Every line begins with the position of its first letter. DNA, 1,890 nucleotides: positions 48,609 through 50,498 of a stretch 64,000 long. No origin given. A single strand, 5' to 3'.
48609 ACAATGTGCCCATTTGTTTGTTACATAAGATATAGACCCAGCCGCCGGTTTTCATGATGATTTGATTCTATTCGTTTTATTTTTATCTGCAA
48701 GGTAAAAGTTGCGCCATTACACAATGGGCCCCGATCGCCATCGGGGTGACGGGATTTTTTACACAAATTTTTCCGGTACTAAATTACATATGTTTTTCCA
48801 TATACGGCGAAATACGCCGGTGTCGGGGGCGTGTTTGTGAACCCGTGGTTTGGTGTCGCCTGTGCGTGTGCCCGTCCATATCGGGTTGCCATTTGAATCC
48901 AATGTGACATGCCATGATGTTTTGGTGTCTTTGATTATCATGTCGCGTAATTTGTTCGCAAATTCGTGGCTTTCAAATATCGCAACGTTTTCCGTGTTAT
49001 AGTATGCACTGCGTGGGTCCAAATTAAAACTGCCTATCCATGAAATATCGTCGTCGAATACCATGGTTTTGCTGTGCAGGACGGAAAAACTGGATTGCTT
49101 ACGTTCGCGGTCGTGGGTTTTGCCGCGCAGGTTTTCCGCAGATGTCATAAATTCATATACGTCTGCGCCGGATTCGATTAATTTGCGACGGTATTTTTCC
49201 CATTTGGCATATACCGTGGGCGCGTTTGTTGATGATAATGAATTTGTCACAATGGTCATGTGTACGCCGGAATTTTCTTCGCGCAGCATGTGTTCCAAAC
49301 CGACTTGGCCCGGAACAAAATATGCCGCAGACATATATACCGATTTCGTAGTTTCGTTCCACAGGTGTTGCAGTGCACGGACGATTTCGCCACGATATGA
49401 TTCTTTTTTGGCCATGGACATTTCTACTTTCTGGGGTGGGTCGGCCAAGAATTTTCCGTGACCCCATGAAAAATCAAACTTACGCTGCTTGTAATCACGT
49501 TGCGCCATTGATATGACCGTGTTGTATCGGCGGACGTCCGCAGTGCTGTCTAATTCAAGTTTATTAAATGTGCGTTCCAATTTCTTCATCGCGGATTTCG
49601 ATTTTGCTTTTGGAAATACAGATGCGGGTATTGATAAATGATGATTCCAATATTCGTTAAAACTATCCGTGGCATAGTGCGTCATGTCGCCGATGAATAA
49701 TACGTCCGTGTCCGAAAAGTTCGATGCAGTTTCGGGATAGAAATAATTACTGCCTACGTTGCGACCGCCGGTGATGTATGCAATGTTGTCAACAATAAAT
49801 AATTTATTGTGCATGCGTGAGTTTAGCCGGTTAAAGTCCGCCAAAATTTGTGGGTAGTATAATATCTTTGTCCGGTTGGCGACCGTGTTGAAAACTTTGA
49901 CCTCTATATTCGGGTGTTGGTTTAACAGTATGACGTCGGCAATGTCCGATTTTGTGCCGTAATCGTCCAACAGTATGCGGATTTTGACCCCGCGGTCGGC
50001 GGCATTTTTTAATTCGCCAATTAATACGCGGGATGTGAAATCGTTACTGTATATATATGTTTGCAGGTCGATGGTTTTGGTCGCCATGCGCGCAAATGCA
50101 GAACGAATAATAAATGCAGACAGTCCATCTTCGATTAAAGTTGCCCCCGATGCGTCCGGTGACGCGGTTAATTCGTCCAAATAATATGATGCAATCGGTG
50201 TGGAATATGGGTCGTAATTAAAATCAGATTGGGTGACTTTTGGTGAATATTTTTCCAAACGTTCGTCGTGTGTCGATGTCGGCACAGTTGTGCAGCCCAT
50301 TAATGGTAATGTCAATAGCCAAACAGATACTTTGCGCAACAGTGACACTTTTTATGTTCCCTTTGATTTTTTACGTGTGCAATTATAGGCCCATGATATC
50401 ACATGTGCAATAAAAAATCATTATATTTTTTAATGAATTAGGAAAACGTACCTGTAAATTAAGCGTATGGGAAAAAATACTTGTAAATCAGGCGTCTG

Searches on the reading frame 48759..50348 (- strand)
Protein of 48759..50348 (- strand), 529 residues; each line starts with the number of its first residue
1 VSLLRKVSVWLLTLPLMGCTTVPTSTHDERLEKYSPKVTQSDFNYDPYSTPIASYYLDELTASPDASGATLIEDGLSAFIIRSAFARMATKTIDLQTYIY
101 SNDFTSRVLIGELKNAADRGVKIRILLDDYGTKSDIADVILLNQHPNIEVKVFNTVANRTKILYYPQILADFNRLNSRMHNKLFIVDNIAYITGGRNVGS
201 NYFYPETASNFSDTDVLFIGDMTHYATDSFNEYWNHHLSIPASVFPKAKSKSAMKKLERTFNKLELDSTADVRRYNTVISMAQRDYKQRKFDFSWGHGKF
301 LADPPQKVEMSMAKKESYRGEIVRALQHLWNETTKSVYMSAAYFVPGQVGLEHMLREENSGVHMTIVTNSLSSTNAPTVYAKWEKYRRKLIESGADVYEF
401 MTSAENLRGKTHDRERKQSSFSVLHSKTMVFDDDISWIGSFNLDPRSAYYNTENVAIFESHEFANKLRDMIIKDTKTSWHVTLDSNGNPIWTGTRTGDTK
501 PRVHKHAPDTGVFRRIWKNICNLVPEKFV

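Call 36: search_protein_families(library=pfam, proteins=[window:48759-50348:-])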
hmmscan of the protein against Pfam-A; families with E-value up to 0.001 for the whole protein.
window:48759-50348:- (529 aa): 2 families
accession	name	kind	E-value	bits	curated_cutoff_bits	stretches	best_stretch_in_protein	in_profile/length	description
PF13091.12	PLDc_2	-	3.9e-34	117.8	27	2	330-470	5-127/132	PLD-like domain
PF00614.28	PLDc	-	9.7e-10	38.5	21.9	1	423-447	4-28/28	Phospholipase D Active site motif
